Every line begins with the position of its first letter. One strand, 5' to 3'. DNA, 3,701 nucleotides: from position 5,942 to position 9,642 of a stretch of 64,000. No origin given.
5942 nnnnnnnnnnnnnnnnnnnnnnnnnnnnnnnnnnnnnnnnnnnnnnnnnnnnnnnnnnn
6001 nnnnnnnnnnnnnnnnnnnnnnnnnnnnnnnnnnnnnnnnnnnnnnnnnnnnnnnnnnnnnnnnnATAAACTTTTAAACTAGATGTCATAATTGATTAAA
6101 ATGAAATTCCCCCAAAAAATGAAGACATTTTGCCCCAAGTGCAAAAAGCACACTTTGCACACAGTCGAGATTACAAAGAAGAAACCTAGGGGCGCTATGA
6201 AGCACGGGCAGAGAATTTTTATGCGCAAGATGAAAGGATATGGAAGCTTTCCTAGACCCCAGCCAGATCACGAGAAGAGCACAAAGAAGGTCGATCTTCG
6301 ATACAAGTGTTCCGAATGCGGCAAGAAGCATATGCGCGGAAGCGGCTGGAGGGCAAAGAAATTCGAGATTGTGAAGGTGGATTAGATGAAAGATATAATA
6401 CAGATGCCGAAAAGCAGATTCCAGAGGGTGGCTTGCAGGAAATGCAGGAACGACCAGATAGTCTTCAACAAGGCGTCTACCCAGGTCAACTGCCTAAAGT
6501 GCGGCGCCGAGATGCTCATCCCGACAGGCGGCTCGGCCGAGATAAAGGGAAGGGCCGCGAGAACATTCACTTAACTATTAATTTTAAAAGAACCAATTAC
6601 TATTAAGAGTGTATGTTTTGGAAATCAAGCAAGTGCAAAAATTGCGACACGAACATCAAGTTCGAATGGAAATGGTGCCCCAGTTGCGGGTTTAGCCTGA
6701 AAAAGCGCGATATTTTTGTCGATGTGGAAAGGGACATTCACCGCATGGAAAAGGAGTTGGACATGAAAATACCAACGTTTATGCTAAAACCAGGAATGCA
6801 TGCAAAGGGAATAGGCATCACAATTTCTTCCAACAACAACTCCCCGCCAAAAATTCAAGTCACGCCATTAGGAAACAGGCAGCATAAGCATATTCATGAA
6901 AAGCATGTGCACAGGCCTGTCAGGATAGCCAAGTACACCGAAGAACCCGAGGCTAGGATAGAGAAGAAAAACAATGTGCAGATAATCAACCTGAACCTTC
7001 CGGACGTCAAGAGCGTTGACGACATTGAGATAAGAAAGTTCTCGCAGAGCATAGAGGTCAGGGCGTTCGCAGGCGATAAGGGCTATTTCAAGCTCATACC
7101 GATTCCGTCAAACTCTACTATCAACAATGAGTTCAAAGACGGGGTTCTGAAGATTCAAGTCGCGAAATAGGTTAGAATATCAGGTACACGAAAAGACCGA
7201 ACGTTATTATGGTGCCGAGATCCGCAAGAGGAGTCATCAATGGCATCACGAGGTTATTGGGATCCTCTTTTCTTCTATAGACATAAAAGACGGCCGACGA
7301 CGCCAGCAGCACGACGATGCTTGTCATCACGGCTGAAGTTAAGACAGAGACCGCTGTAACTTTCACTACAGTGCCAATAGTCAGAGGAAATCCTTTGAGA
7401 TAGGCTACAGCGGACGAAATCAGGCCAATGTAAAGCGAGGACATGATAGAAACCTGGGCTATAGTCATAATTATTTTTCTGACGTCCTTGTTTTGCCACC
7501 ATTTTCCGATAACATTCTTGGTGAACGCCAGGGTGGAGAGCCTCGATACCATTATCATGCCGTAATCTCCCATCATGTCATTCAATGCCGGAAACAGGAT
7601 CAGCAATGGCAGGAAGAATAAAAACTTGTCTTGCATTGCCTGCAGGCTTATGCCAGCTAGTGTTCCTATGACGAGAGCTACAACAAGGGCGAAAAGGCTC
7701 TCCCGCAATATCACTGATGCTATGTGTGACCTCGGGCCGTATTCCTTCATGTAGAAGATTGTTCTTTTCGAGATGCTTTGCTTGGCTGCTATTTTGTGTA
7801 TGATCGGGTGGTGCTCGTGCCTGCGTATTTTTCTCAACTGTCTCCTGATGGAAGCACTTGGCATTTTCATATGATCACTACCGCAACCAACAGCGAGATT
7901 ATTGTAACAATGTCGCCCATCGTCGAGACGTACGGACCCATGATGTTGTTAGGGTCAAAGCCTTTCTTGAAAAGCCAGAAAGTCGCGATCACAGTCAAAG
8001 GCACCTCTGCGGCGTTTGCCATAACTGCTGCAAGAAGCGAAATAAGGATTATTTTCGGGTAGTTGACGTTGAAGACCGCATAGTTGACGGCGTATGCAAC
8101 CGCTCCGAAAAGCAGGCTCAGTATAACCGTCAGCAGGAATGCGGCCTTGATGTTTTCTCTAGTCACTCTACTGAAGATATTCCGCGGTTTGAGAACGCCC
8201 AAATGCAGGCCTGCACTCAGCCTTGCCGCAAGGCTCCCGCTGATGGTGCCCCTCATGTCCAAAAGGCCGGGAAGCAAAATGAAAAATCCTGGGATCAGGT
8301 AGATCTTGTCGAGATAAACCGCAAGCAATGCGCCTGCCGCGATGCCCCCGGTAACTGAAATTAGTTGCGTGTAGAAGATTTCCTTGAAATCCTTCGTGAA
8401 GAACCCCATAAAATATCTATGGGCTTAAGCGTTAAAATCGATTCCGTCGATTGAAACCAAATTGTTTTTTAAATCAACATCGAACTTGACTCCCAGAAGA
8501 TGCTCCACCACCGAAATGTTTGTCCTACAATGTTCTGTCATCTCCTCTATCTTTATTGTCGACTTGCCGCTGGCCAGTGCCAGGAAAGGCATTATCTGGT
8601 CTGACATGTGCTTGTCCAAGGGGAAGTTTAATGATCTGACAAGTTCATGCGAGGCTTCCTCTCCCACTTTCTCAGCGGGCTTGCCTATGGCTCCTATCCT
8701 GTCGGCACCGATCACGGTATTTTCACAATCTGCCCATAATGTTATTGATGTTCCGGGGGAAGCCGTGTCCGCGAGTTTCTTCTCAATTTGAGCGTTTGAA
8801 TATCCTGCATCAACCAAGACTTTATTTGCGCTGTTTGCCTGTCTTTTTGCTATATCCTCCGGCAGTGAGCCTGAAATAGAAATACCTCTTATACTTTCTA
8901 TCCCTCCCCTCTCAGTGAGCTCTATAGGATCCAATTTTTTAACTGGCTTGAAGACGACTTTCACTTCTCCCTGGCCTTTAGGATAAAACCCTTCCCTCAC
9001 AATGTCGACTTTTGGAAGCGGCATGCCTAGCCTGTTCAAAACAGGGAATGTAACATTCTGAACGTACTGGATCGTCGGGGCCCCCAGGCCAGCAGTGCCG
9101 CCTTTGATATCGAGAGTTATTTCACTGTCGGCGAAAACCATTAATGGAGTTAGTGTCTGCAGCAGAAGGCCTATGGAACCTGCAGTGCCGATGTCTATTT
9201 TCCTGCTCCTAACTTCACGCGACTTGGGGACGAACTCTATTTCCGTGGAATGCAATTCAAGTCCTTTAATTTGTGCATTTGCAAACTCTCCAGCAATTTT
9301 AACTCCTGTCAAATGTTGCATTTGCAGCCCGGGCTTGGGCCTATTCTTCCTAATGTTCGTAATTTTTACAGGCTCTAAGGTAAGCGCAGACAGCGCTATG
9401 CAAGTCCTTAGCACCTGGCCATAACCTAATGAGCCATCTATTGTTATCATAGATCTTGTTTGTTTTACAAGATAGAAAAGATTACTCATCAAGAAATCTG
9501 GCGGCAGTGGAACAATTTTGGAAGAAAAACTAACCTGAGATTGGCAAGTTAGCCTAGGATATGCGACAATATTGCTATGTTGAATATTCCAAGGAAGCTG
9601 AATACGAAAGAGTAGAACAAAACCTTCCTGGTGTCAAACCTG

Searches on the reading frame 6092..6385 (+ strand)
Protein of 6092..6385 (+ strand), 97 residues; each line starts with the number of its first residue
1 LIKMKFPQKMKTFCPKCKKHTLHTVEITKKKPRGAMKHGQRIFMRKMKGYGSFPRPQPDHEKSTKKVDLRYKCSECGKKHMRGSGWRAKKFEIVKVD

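Call 3: search_protein_families(library=pfam, proteins=[window:6092-6385:+], max_evalue=0.1)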
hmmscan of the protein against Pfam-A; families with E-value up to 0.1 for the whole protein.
window:6092-6385:+ (97 aa): 17 families
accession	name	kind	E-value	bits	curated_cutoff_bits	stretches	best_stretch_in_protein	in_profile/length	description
PF00935.25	Ribosomal_L44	-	1.8e-24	86.3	25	1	19-94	1-76/76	Ribosomal protein L44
PF08772.16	Zn_ribbon_NOB1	-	0.00012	22.6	24.9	1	7-49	19-61/72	Nin one binding (NOB1) Zn-ribbon like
PF25205.1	DUF7835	-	0.0011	19.1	27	1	7-28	8-29/66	Domain of unknown function (DUF7835)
PF00471.26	Ribosomal_L33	-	0.0046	17.7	25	1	10-24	30-44/47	Ribosomal protein L33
PF10083.14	DUF2321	-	0.0063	16.6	24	1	5-45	20-60/157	Uncharacterized protein conserved in bacteria (DUF2321)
PF09723.15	Zn_ribbon_8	-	0.0091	16.4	34.4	0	71-79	6-14/41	Zinc ribbon domain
PF12760.12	Zn_ribbon_IS1595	-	0.013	15.9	25.4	0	4-26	13-33/46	Transposase zinc-ribbon domain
PF20020.4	DUF6431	-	0.018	15.3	26.6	0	45-81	6-43/82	Domain of unknown function (DUF6431)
PF13248.11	Zn_ribbon_3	-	0.023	14.6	27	0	71-80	3-11/26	zinc-ribbon domain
PF04032.22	Rpr2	-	0.025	15.3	29.3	1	4-77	37-90/90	RNAse P Rpr2/Rpp21/SNM1 subunit domain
PF17180.10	Zn_ribbon_3CxxC_2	-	0.025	15.1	27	1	70-94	6-30/45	Zinc-binding domain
PF05129.18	Zn_ribbon_Elf1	-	0.03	14.9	29.8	0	55-79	7-31/79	Transcription elongation factor Elf1 like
PF01096.23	Zn_ribbon_TFIIS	-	0.03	14.6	21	0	70-79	28-37/39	Transcription factor S-II (TFIIS)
PF02150.21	Zn_ribbon_RPB9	-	0.045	14.1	25.2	0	13-20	3-10/36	RNA polymerases M/15 Kd subunit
PF23458.2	DUF7130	-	0.066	13.6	35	0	36-78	21-61/89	Domain of unknown function (DUF7130)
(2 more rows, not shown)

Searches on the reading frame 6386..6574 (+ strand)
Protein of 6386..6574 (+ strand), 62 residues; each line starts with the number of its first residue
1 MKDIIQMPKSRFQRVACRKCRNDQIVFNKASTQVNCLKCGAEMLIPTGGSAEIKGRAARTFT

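Call 3: search_protein_families(library=pfam, proteins=[window:6386-6574:+], max_evalue=0.1)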
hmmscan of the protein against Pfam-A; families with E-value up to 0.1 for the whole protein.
window:6386-6574:+ (62 aa): 12 families
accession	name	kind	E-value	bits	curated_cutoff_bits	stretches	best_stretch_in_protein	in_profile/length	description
PF01667.23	Ribosomal_S27e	-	5.6e-17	61.6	24.5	1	8-55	1-48/55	Ribosomal protein S27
PF19134.6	DUF5817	-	0.00047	20.5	31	1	15-42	4-30/57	Domain of unknown function (DUF5817)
PF08792.16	A2L_zn_ribbon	-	0.0049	17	22.9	1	16-42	5-30/33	A2L zinc ribbon domain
PF08271.17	Zn_Ribbon_TF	-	0.013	15.4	29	1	16-41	2-27/43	TFIIB zinc-binding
PF07699.19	Ephrin_rec_like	-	0.017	15.4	23.1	1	15-51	9-43/48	Tyrosine-protein kinase ephrin type A/B receptor-like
PF22289.1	DmmA-like_C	-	0.022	15.1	27.4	1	14-45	1-30/44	Dimethylamine monooxygenase subunit DmmA-like, C-terminal domain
PF14319.11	Zn_Tnp_IS91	-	0.024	15.1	26.3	1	11-41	35-64/90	Transposase zinc-binding domain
PF02150.21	Zn_ribbon_RPB9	-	0.024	15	25.2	0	36-48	4-15/36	RNA polymerases M/15 Kd subunit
PF07562.20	NCD3G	-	0.062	13.6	38.9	1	17-42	29-51/54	Nine Cysteines Domain of family 3 GPCR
PF12677.13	DUF3797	-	0.075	13.4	25.1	0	1-32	1-31/48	Domain of unknown function (DUF3797)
PF01155.25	HypA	-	0.08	13.4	28.9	1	14-49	70-102/112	Hydrogenase/urease nickel incorporation, metallochaperone, hypA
PF01873.23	eIF-5_eIF-2B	-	0.091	13.1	27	0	15-41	88-116/117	Domain found in IF2B/IF5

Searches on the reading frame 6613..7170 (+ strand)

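Call 3: search_protein_families(library=pfam, proteins=[window:6613-7170:+], max_evalue=0.1)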
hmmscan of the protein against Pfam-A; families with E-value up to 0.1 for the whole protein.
window:6613-7170:+ (185 aa): 6 families
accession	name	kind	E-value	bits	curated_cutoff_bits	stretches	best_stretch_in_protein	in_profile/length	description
PF13248.11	Zn_ribbon_3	-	0.0005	19.9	27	1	7-26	4-23/26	zinc-ribbon domain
PF12773.13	DZR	-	0.0013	19.3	27.3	1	6-26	25-45/45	Double zinc ribbon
PF17032.10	Zn_ribbon_15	-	0.0043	18.3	28.9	1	6-26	53-73/73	zinc-ribbon family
PF10571.15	UPF0547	-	0.0048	17.4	29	1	7-28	2-23/26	Uncharacterised protein family UPF0547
PF03133.20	TTL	-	0.011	15.4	20.1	1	44-106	56-113/292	Tubulin-tyrosine ligase family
PF13240.11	Zn_Ribbon_1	-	0.09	13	25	0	7-29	1-23/23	zinc-ribbon domain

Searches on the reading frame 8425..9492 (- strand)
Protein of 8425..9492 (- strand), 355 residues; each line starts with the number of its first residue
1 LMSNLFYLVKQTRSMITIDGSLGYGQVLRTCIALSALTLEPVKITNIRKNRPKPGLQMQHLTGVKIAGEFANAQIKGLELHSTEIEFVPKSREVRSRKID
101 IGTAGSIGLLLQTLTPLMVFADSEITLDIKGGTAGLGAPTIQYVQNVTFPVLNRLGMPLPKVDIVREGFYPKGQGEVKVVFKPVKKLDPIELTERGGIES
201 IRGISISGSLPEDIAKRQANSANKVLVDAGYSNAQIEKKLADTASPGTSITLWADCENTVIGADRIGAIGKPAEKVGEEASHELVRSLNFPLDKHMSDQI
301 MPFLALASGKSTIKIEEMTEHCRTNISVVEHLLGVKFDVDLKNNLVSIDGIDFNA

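Call 16: search_protein_families(library=pfam, proteins=[window:8425-9492:-], max_evalue=0.0001)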
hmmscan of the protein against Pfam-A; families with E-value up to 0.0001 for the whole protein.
window:8425-9492:- (355 aa): 2 families
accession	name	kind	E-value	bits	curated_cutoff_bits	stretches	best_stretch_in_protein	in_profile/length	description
PF01137.26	RTC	-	2.2e-73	246.5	27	1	25-339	6-221/221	RNA 3'-terminal phosphate cyclase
PF05189.18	RTC_insert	-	9.6e-23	81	23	1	193-288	1-101/102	RNA 3'-terminal phosphate cyclase (RTC), insert domain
